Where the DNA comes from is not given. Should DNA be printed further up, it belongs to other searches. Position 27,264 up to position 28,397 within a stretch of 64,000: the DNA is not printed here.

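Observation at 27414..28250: Bacterial-type ferredoxin-nitroreductase fusion gene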

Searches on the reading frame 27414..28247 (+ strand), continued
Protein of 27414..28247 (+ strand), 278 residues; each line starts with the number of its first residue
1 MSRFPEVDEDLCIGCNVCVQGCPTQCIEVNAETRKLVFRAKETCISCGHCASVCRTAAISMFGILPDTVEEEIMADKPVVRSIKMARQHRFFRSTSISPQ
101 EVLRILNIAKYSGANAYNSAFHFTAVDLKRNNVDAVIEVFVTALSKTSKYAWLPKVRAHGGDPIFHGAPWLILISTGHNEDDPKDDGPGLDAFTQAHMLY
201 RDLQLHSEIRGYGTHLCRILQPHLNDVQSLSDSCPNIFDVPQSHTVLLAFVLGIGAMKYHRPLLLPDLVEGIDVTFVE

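Call 25: find_homologous_proteins(query=A2, max_evalue=1e-20)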
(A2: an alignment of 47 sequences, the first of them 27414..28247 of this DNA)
Query A2 (47 sequences) (278 aa, profile of the alignment): 1911 proteins with E <= 1e-20 among 8000 candidates; the best 120 are listed.
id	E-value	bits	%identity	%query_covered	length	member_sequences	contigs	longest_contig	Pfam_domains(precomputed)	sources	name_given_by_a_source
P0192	3.3e-97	343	28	92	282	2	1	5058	PF00881.30,PF14697.12,PF14512.12,PF12837.13,PF00037.33,PF13484.12,PF12838.13,PF13237.12,PF13187.12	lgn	-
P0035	3.7e-94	333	25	93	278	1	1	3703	PF00881.30,PF14697.12,PF14512.12,PF12797.13,PF12837.13,PF00037.33,PF13484.12,PF12838.13,PF13237.12,PF13187.12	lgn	-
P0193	1.7e-93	331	26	92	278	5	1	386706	PF00881.30,PF14697.12,PF14512.12,PF12837.13,PF00037.33,PF13484.12,PF12838.13,PF13237.12,PF13187.12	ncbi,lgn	ncbi:nitroreductase family protein [Desulfobacterota bacterium M19]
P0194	2.1e-92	327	23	92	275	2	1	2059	PF00881.30,PF14697.12,PF12797.13,PF12837.13,PF00037.33,PF13484.12,PF12838.13,PF13237.12,PF13183.12,PF13187.12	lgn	-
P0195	1.9e-91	324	26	92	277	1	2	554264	PF00881.30,PF14697.12,PF14512.12,PF12837.13,PF13484.12,PF12838.13,PF12800.13,PF12797.13,PF00037.33,PF25160.2,PF13237.12,PF13187.12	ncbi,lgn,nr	ncbi:MAG: nitroreductase family protein [Desulforhopalus sp.]|nr:nitroreductase family protein [Desu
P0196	3.2e-91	323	27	92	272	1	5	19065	PF00881.30,PF14697.12,PF14512.12,PF12797.13,PF12837.13,PF00037.33,PF13484.12,PF12838.13,PF13237.12,PF13183.12,PF13187.12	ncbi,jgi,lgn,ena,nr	ncbi:MAG: nitroreductase [Deltaproteobacteria bacterium RIFOXYD12_FULL_57_12]|nr:MAG: nitroreductase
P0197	1.0e-90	321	25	65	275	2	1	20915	PF00881.30,PF14697.12,PF12837.13,PF00037.33,PF13484.12,PF12838.13,PF13237.12,PF13187.12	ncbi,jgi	-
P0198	1.1e-90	321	26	94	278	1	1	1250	PF00881.30,PF14697.12,PF14512.12,PF12797.13,PF12837.13,PF00037.33,PF13484.12,PF12838.13,PF25160.2,PF13237.12,PF13187.12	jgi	jgi:nitroreductase/NAD-dependent dihydropyrimidine dehydrogenase PreA subunit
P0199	6.4e-90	319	24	93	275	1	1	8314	PF00881.30,PF14697.12,PF12797.13,PF12837.13,PF00037.33,PF13484.12,PF12838.13,PF13237.12,PF13183.12,PF12800.13,PF13187.12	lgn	-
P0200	7.3e-90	319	24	93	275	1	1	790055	PF00881.30,PF14697.12,PF12797.13,PF12837.13,PF00037.33,PF13484.12,PF12838.13,PF13237.12,PF13183.12,PF12800.13,PF13187.12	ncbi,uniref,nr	ncbi:nitroreductase [Marinifilum breve]|uniref:Nitroreductase n=1 Tax=Marinifilum breve TaxID=218408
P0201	1.1e-88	315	24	92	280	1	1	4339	PF00881.30,PF14697.12,PF12837.13,PF00037.33,PF12838.13,PF13237.12,PF13183.12,PF13187.12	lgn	-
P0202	2.5e-88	314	28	91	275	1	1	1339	PF00881.30,PF14697.12,PF12837.13,PF00037.33,PF13484.12,PF12838.13,PF13237.12,PF13183.12,PF13187.12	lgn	-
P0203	2.8e-88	314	24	94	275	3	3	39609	PF00881.30,PF14697.12,PF12837.13,PF13187.12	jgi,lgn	jgi:nitroreductase/NAD-dependent dihydropyrimidine dehydrogenase PreA subunit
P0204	4.6e-88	313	24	94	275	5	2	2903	PF00881.30,PF12837.13,PF13187.12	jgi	jgi:nitroreductase/NAD-dependent dihydropyrimidine dehydrogenase PreA subunit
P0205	8.5e-88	312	27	97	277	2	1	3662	PF00881.30,PF14697.12,PF12837.13,PF00037.33,PF12838.13,PF13237.12,PF13187.12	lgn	-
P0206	1.3e-87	311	23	92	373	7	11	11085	PF00881.30,PF14697.12,PF14512.12,PF12837.13,PF12798.13,PF13484.12,PF12838.13,PF13534.12,PF12797.13,PF00037.33,PF25160.2,PF13237.12,PF13183.12,PF13187.12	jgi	-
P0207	3.6e-87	310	25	92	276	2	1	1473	PF00881.30,PF14697.12,PF12797.13,PF12837.13,PF00037.33,PF13484.12,PF12838.13,PF13237.12,PF13187.12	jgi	jgi:nitroreductase/NAD-dependent dihydropyrimidine dehydrogenase PreA subunit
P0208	1.4e-86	308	28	92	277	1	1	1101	PF00881.30,PF14697.12,PF14512.12,PF12797.13,PF12837.13,PF00037.33,PF13484.12,PF12838.13,PF13237.12,PF13183.12,PF13187.12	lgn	-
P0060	5.1e-86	306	29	65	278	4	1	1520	PF00881.30,PF14697.12,PF12837.13,PF00037.33,PF13484.12,PF12838.13,PF25160.2,PF13237.12,PF13187.12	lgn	-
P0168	5.3e-86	306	23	92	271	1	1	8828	PF00881.30,PF14697.12,PF12797.13,PF12837.13,PF00037.33,PF12798.13,PF13484.12,PF12838.13,PF13237.12,PF12800.13,PF13187.12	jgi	jgi:nitroreductase/NAD-dependent dihydropyrimidine dehydrogenase PreA subunit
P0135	9.5e-86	305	24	91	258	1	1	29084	PF00881.30,PF14697.12,PF14512.12,PF12837.13,PF12798.13,PF13484.12,PF12838.13,PF12800.13,PF12797.13,PF00037.33,PF25160.2,PF13237.12,PF13370.12,PF13187.12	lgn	-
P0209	4.4e-85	303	24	92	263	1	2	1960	PF00881.30,PF14697.12,PF14512.12,PF12837.13,PF00037.33,PF13484.12,PF12838.13,PF13237.12,PF13187.12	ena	-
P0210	5.8e-85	303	24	92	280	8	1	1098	PF00881.30,PF12837.13,PF00037.33,PF13484.12,PF12838.13,PF13237.12,PF13187.12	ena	-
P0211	7.2e-85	302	24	92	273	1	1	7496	PF00881.30,PF14697.12,PF14512.12,PF12837.13,PF13484.12,PF12838.13,PF12800.13,PF12797.13,PF00037.33,PF25160.2,PF13237.12,PF13187.12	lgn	-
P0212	3.2e-84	300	26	66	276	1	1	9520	PF00881.30,PF14697.12,PF12797.13,PF12837.13,PF00037.33,PF13484.12,PF12838.13,PF13534.12,PF13237.12,PF13187.12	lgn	-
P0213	5.6e-84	299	25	94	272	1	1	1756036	PF00881.30,PF12837.13,PF00037.33,PF13484.12,PF12838.13,PF13237.12,PF13187.12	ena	-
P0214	9.1e-84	299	26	93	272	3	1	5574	PF00881.30,PF14512.12,PF12837.13,PF00037.33,PF13484.12,PF12838.13,PF13459.12,PF25160.2,PF13237.12,PF13187.12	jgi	-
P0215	1.7e-83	298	23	92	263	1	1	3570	PF00881.30,PF14697.12,PF14512.12,PF12837.13,PF00037.33,PF13484.12,PF12838.13,PF13237.12,PF13187.12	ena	-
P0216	2.2e-83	297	26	60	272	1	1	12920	PF00881.30,PF12797.13,PF12837.13,PF00037.33,PF13484.12,PF12838.13,PF25160.2,PF13237.12,PF13183.12,PF13187.12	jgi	jgi:nitroreductase/NAD-dependent dihydropyrimidine dehydrogenase PreA subunit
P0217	2.7e-83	297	25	92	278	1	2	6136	PF00881.30,PF14512.12,PF12797.13,PF12837.13,PF00037.33,PF13484.12,PF12838.13,PF13534.12,PF13237.12,PF13183.12,PF13187.12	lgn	-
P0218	2.7e-83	297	22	53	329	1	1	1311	PF00881.30,PF14512.12,PF12837.13,PF13484.12,PF12838.13,PF13534.12,PF12800.13,PF12797.13,PF00037.33,PF13237.12,PF13183.12,PF13187.12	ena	-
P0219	3.9e-83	297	24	95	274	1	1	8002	PF00881.30,PF14697.12,PF14512.12,PF12837.13,PF00037.33,PF12838.13,PF13237.12,PF13187.12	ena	-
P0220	4.5e-83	296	23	100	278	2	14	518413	PF00881.30,PF14512.12,PF12837.13,PF00037.33,PF12838.13,PF13237.12,PF13187.12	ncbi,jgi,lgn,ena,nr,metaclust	ncbi:MAG: ferridoxin [Nitrospirae bacterium GWF2_44_13]|nr:MAG: ferridoxin [Nitrospirae bacterium GW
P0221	7.9e-83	296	24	92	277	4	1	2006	PF00881.30,PF14512.12,PF12837.13,PF00037.33,PF13484.12,PF12838.13,PF25160.2,PF13237.12,PF13187.12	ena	-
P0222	8.7e-83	296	22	92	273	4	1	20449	PF00881.30,PF14697.12,PF14512.12,PF12797.13,PF12837.13,PF00037.33,PF13484.12,PF12838.13,PF25160.2,PF13237.12,PF13187.12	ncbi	ncbi:nitroreductase family protein [Chloroflexota bacterium]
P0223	1.1e-82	295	23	92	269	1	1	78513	PF00881.30,PF14512.12,PF12837.13,PF00037.33,PF13484.12,PF12838.13,PF13237.12,PF13183.12,PF13187.12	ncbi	-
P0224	1.3e-82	295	26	60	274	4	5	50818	PF00881.30,PF14512.12,PF12797.13,PF12837.13,PF00037.33,PF13484.12,PF12838.13,PF13237.12,PF13187.12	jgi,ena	-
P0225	1.6e-82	295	25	92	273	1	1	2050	PF00881.30,PF12797.13,PF12837.13,PF00037.33,PF13484.12,PF12838.13,PF25160.2,PF13237.12,PF13187.12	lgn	-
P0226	1.8e-82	294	22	92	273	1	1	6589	PF00881.30,PF14697.12,PF14512.12,PF12797.13,PF12837.13,PF00037.33,PF13484.12,PF12838.13,PF13237.12,PF13183.12,PF13187.12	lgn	-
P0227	2.0e-82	294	22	92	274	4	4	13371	PF00881.30,PF14512.12,PF12837.13,PF00037.33,PF13484.12,PF12838.13,PF13237.12,PF13187.12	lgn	-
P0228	2.0e-82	294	23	92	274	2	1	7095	PF00881.30,PF14697.12,PF14512.12,PF12837.13,PF13484.12,PF12838.13,PF12800.13,PF12797.13,PF00037.33,PF25160.2,PF13237.12,PF13183.12,PF13187.12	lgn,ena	-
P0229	2.1e-82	294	21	92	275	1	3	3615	PF00881.30,PF14512.12,PF12837.13,PF00037.33,PF13484.12,PF12838.13,PF25160.2,PF13237.12,PF13187.12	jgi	jgi:nitroreductase/NAD-dependent dihydropyrimidine dehydrogenase PreA subunit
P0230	3.5e-82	294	22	92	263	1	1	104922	PF00881.30,PF14697.12,PF14512.12,PF12837.13,PF00037.33,PF12838.13,PF25160.2,PF13237.12,PF13187.12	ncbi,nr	ncbi:MAG: nitroreductase family protein [Candidatus Eremiobacteraeota bacterium]|nr:nitroreductase f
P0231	3.7e-82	293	23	92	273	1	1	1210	PF00881.30,PF14512.12,PF12797.13,PF12837.13,PF00037.33,PF13484.12,PF12838.13,PF25160.2,PF13237.12,PF13187.12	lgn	-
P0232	3.7e-82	293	23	92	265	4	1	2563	PF00881.30,PF14512.12,PF12797.13,PF12837.13,PF00037.33,PF13484.12,PF12838.13,PF25160.2,PF13237.12,PF13187.12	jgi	-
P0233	4.0e-82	293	20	97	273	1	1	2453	PF00881.30,PF14697.12,PF14512.12,PF12837.13,PF00037.33,PF13484.12,PF12838.13,PF25160.2,PF13237.12,PF13187.12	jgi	jgi:nitroreductase/NAD-dependent dihydropyrimidine dehydrogenase PreA subunit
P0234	4.3e-82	293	24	94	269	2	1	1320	PF00881.30,PF14512.12,PF12837.13,PF00037.33,PF13484.12,PF12838.13,PF13237.12,PF13187.12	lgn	-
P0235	5.8e-82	293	23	94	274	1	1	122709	PF00881.30,PF14512.12,PF12837.13,PF00037.33,PF13484.12,PF12838.13,PF13237.12,PF13183.12,PF13187.12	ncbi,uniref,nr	ncbi:nitroreductase family protein [Desulfosporosinus sp. PR]|uniref:nitroreductase family protein n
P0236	6.4e-82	293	24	43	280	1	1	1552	PF00881.30,PF14512.12,PF12837.13,PF00037.33,PF12838.13,PF13237.12,PF13187.12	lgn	-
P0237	7.2e-82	292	21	99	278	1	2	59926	PF00881.30,PF14512.12,PF12837.13,PF00037.33,PF12838.13,PF13237.12,PF13187.12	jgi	-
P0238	7.4e-82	292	26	89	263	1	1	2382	PF00881.30,PF14697.12,PF14512.12,PF12837.13,PF13484.12,PF12838.13,PF12800.13,PF12797.13,PF00037.33,PF25160.2,PF13237.12,PF13187.12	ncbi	-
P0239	7.7e-82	292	23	93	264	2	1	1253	PF00881.30,PF14512.12,PF12797.13,PF12837.13,PF00037.33,PF13484.12,PF12838.13,PF25160.2,PF13237.12,PF13187.12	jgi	-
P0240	8.2e-82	292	22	97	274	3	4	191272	PF00881.30,PF14512.12,PF12797.13,PF12837.13,PF00037.33,PF12838.13,PF13237.12,PF13187.12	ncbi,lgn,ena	-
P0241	8.3e-82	292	25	92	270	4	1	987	PF00881.30,PF14697.12,PF12837.13,PF13484.12,PF12838.13,PF12800.13,PF12797.13,PF00037.33,PF25160.2,PF13237.12,PF13183.12,PF13187.12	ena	-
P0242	8.7e-82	292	23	60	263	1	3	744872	PF00881.30,PF14512.12,PF12837.13,PF00037.33,PF13484.12,PF12838.13,PF13237.12,PF13187.12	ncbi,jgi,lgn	-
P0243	9.3e-82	292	25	91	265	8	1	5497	PF00881.30,PF14512.12,PF12797.13,PF12837.13,PF00037.33,PF13484.12,PF12838.13,PF25160.2,PF13237.12,PF13183.12,PF13187.12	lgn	-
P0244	1.0e-81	292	27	61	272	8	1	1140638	PF00881.30,PF14697.12,PF14512.12,PF12837.13,PF00037.33,PF13484.12,PF12838.13,PF13237.12,PF13187.12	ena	-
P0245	1.1e-81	292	22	97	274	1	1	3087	PF00881.30,PF14697.12,PF14512.12,PF12837.13,PF00037.33,PF13484.12,PF12838.13,PF25160.2,PF13237.12,PF13187.12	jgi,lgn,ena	-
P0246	1.1e-81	292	21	94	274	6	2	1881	PF00881.30,PF14512.12,PF12797.13,PF12837.13,PF00037.33,PF13484.12,PF12838.13,PF25160.2,PF13237.12,PF13187.12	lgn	-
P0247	1.1e-81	292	23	92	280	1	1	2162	PF00881.30,PF14697.12,PF14512.12,PF12837.13,PF00037.33,PF13484.12,PF12838.13,PF25160.2,PF13237.12,PF13187.12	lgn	-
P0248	1.2e-81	292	26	95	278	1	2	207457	PF00881.30,PF14512.12,PF12837.13,PF00037.33,PF13484.12,PF12838.13,PF25160.2,PF13237.12,PF13187.12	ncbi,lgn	-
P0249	1.2e-81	292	23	94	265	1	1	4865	PF00881.30,PF14512.12,PF12837.13,PF00037.33,PF13484.12,PF12838.13,PF13237.12,PF13187.12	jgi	-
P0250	1.3e-81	292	22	94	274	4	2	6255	PF00881.30,PF14512.12,PF12797.13,PF12837.13,PF00037.33,PF13484.12,PF12838.13,PF13237.12,PF13187.12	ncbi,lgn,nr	ncbi:MAG: Coenzyme F420:L-glutamate ligase [Syntrophus sp. PtaB.Bin001]|nr:MAG: Coenzyme F420:L-glut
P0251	1.4e-81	292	22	94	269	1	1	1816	PF00881.30,PF14512.12,PF12837.13,PF00037.33,PF13484.12,PF12838.13,PF13237.12,PF13183.12,PF13187.12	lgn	-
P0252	1.4e-81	292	23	94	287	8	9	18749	PF00881.30,PF14512.12,PF12837.13,PF00037.33,PF13484.12,PF12838.13,PF13237.12,PF13183.12,PF13187.12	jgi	-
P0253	1.5e-81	291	23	94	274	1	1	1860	PF00881.30,PF12837.13,PF00037.33,PF13484.12,PF12838.13,PF13237.12,PF13187.12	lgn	-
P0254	1.7e-81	291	24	92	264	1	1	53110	PF00881.30,PF14512.12,PF12837.13,PF00037.33,PF13484.12,PF12838.13,PF25160.2,PF13237.12,PF13187.12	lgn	-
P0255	1.9e-81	291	23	92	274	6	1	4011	PF00881.30,PF14512.12,PF12797.13,PF12837.13,PF00037.33,PF13484.12,PF12838.13,PF25160.2,PF13237.12,PF13187.12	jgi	-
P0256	2.0e-81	291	25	93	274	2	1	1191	PF00881.30,PF14697.12,PF14512.12,PF12797.13,PF12837.13,PF00037.33,PF13484.12,PF12838.13,PF13237.12,PF12800.13,PF13187.12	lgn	-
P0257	2.2e-81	291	23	92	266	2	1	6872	PF00881.30,PF14512.12,PF12837.13,PF00037.33,PF13484.12,PF12838.13,PF25160.2,PF13237.12,PF13187.12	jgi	-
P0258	2.5e-81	291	22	94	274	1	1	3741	PF00881.30,PF14512.12,PF12837.13,PF00037.33,PF12838.13,PF13237.12,PF13187.12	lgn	-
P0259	2.5e-81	291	23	92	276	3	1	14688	PF00881.30,PF14512.12,PF12837.13,PF00037.33,PF13484.12,PF12838.13,PF13237.12,PF13187.12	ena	-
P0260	2.7e-81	291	23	92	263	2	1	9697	PF00881.30,PF14512.12,PF12837.13,PF00037.33,PF13484.12,PF12838.13,PF25160.2,PF13237.12,PF13187.12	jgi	jgi:nitroreductase/NAD-dependent dihydropyrimidine dehydrogenase PreA subunit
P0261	3.0e-81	290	22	93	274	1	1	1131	PF00881.30,PF12837.13,PF00037.33,PF13484.12,PF12838.13,PF13237.12,PF13187.12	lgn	-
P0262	3.5e-81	290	23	62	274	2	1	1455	PF00881.30,PF14512.12,PF12797.13,PF12837.13,PF00037.33,PF13484.12,PF12838.13,PF25160.2,PF13237.12,PF13187.12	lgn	-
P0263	3.7e-81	290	22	94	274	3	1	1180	PF00881.30,PF14697.12,PF14512.12,PF12837.13,PF00037.33,PF13484.12,PF12838.13,PF25160.2,PF13237.12,PF13187.12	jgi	-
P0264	3.7e-81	290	23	91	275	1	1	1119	PF00881.30,PF14697.12,PF14512.12,PF12797.13,PF12837.13,PF00037.33,PF13484.12,PF12838.13,PF13237.12,PF13183.12,PF13187.12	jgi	jgi:nitroreductase/NAD-dependent dihydropyrimidine dehydrogenase PreA subunit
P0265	3.8e-81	290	24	95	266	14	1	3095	PF00881.30,PF14697.12,PF14512.12,PF12837.13,PF00037.33,PF13484.12,PF12838.13,PF25160.2,PF13237.12,PF13187.12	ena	-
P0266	3.9e-81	290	24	92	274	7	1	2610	PF00881.30,PF14512.12,PF12837.13,PF00037.33,PF12838.13,PF13237.12,PF13187.12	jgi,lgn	-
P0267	4.1e-81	290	22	94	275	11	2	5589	PF00881.30,PF14512.12,PF12837.13,PF00037.33,PF13484.12,PF12838.13,PF13237.12,PF13187.12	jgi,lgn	-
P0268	4.9e-81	290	24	92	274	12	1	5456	PF00881.30,PF12837.13,PF00037.33,PF13484.12,PF12838.13,PF13237.12,PF13187.12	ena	-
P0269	4.9e-81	290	23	92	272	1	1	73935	PF00881.30,PF12837.13,PF00037.33,PF12838.13,PF13237.12,PF13187.12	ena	-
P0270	5.2e-81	290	22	97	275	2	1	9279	PF00881.30,PF14512.12,PF12837.13,PF00037.33,PF13484.12,PF12838.13,PF13237.12,PF13187.12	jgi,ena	-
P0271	5.2e-81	290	21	92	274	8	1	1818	PF00881.30,PF14512.12,PF12797.13,PF12837.13,PF00037.33,PF13484.12,PF12838.13,PF25160.2,PF13237.12,PF13187.12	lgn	-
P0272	6.0e-81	289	24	91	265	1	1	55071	PF00881.30,PF14512.12,PF12797.13,PF12837.13,PF00037.33,PF13484.12,PF12838.13,PF25160.2,PF13237.12,PF13183.12,PF13187.12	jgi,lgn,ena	-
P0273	6.3e-81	289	23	92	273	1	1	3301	PF00881.30,PF14697.12,PF12797.13,PF12837.13,PF00037.33,PF13484.12,PF12838.13,PF25160.2,PF13237.12,PF13187.12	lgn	-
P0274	6.7e-81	289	24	100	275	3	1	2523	PF00881.30,PF14512.12,PF12797.13,PF12837.13,PF00037.33,PF13484.12,PF12838.13,PF25160.2,PF13237.12,PF13187.12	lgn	-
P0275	7.2e-81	289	27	92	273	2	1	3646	PF00881.30,PF12797.13,PF12837.13,PF00037.33,PF13484.12,PF12838.13,PF13237.12,PF13187.12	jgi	-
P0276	7.3e-81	289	23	94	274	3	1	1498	PF00881.30,PF12797.13,PF12837.13,PF00037.33,PF13484.12,PF12838.13,PF13237.12,PF13187.12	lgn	-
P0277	7.7e-81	289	23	94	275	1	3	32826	PF00881.30,PF14512.12,PF12797.13,PF12837.13,PF00037.33,PF12838.13,PF13237.12,PF13187.12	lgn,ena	-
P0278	7.9e-81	289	21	93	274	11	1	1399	PF00881.30,PF12797.13,PF12837.13,PF00037.33,PF13484.12,PF12838.13,PF25160.2,PF13237.12,PF13187.12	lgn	-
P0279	8.0e-81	289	22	96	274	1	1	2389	PF00881.30,PF14512.12,PF12797.13,PF12837.13,PF00037.33,PF13484.12,PF12838.13,PF13237.12,PF13187.12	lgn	-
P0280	8.3e-81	289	24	92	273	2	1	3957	PF00881.30,PF14697.12,PF12797.13,PF12837.13,PF00037.33,PF13484.12,PF12838.13,PF25160.2,PF13237.12,PF13187.12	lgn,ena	-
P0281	8.4e-81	289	20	94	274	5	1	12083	PF00881.30,PF14697.12,PF14512.12,PF12837.13,PF00037.33,PF13484.12,PF12838.13,PF25160.2,PF13237.12,PF13187.12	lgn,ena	-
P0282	8.5e-81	289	26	94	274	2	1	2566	PF00881.30,PF12797.13,PF12837.13,PF00037.33,PF13484.12,PF12838.13,PF13237.12,PF13187.12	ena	-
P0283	9.0e-81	289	24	94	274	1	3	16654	PF00881.30,PF12797.13,PF12837.13,PF00037.33,PF13484.12,PF12838.13,PF13187.12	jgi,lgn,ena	-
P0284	9.1e-81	289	24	94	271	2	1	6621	PF00881.30,PF14697.12,PF14512.12,PF12837.13,PF13484.12,PF12838.13,PF12797.13,PF00037.33,PF25160.2,PF13237.12,PF13183.12,PF13187.12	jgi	-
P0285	9.2e-81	289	24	92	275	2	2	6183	PF00881.30,PF14512.12,PF12797.13,PF12837.13,PF00037.33,PF13484.12,PF12838.13,PF25160.2,PF13237.12,PF13187.12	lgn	-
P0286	9.6e-81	289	27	92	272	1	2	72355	PF00881.30,PF14697.12,PF14512.12,PF12797.13,PF12837.13,PF00037.33,PF12838.13,PF25160.2,PF13237.12,PF13187.12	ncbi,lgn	-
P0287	9.9e-81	289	23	94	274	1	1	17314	PF00881.30,PF14512.12,PF12797.13,PF12837.13,PF00037.33,PF13484.12,PF12838.13,PF13237.12,PF13187.12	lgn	-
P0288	1.0e-80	289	23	92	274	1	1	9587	PF00881.30,PF12797.13,PF12837.13,PF00037.33,PF13484.12,PF12838.13,PF13459.12,PF13237.12,PF13183.12,PF13187.12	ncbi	-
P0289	1.1e-80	289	23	96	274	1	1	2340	PF00881.30,PF14512.12,PF12797.13,PF12837.13,PF00037.33,PF13484.12,PF12838.13,PF13237.12,PF13187.12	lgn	-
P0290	1.2e-80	289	25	99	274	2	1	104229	PF00881.30,PF14512.12,PF12797.13,PF12837.13,PF00037.33,PF12838.13,PF25160.2,PF13237.12,PF13187.12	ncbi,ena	-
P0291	1.2e-80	289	25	60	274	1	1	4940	PF00881.30,PF14697.12,PF14512.12,PF12797.13,PF12837.13,PF00037.33,PF13484.12,PF12838.13,PF13237.12,PF13187.12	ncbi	-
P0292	1.2e-80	288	22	94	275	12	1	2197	PF00881.30,PF14697.12,PF14512.12,PF12797.13,PF12837.13,PF00037.33,PF13484.12,PF12838.13,PF13237.12,PF13187.12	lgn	-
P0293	1.3e-80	288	21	92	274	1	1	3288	PF00881.30,PF14697.12,PF14512.12,PF12797.13,PF12837.13,PF00037.33,PF13484.12,PF12838.13,PF25160.2,PF13237.12,PF13187.12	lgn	-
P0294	1.3e-80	288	23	93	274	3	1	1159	PF00881.30,PF14512.12,PF12837.13,PF00037.33,PF12838.13,PF13237.12,PF13187.12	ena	-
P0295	1.4e-80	288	22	94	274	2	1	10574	PF00881.30,PF14512.12,PF12797.13,PF12837.13,PF00037.33,PF13484.12,PF12838.13,PF13237.12,PF13187.12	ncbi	-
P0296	1.5e-80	288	26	62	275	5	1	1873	PF00881.30,PF12837.13,PF00037.33,PF13484.12,PF12838.13,PF13237.12,PF13187.12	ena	-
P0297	1.6e-80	288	23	92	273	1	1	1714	PF00881.30,PF14512.12,PF12797.13,PF12837.13,PF00037.33,PF13484.12,PF12838.13,PF25160.2,PF13237.12,PF12800.13,PF13187.12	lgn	-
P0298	1.6e-80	288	24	95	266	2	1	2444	PF00881.30,PF14697.12,PF14512.12,PF12837.13,PF00037.33,PF13484.12,PF12838.13,PF25160.2,PF13237.12,PF13187.12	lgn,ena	-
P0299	1.6e-80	288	24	94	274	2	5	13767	PF00881.30,PF14512.12,PF12837.13,PF00037.33,PF13484.12,PF12838.13,PF13237.12,PF13183.12,PF13187.12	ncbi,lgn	-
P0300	1.8e-80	288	23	44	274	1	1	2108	PF00881.30,PF12797.13,PF12837.13,PF00037.33,PF13484.12,PF12838.13,PF25160.2,PF13237.12,PF13187.12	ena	-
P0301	1.8e-80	288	27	91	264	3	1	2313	PF00881.30,PF14512.12,PF12797.13,PF12837.13,PF00037.33,PF13484.12,PF12838.13,PF25160.2,PF13237.12,PF13187.12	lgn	-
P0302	2.2e-80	288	24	92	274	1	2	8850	PF00881.30,PF14512.12,PF12797.13,PF12837.13,PF00037.33,PF13484.12,PF12838.13,PF13237.12,PF13187.12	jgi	jgi:nitroreductase/NAD-dependent dihydropyrimidine dehydrogenase PreA subunit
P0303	2.4e-80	288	23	92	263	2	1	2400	PF00881.30,PF14512.12,PF12837.13,PF00037.33,PF13484.12,PF12838.13,PF13237.12,PF13187.12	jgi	jgi:nitroreductase/NAD-dependent dihydropyrimidine dehydrogenase PreA subunit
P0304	2.5e-80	287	22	92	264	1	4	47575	PF00881.30,PF14512.12,PF12837.13,PF00037.33,PF13484.12,PF12838.13,PF13237.12,PF13187.12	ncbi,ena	-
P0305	2.5e-80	287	25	39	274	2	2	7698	PF00881.30,PF14697.12,PF14512.12,PF12797.13,PF12837.13,PF00037.33,PF13484.12,PF12838.13,PF13237.12,PF13183.12,PF13187.12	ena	-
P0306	2.6e-80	287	26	91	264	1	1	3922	PF00881.30,PF14512.12,PF12797.13,PF12837.13,PF00037.33,PF13484.12,PF12838.13,PF13237.12,PF13183.12,PF13187.12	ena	-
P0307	2.7e-80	287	22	92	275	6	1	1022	PF00881.30,PF12837.13,PF00037.33,PF13484.12,PF12838.13,PF13237.12,PF13187.12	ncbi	-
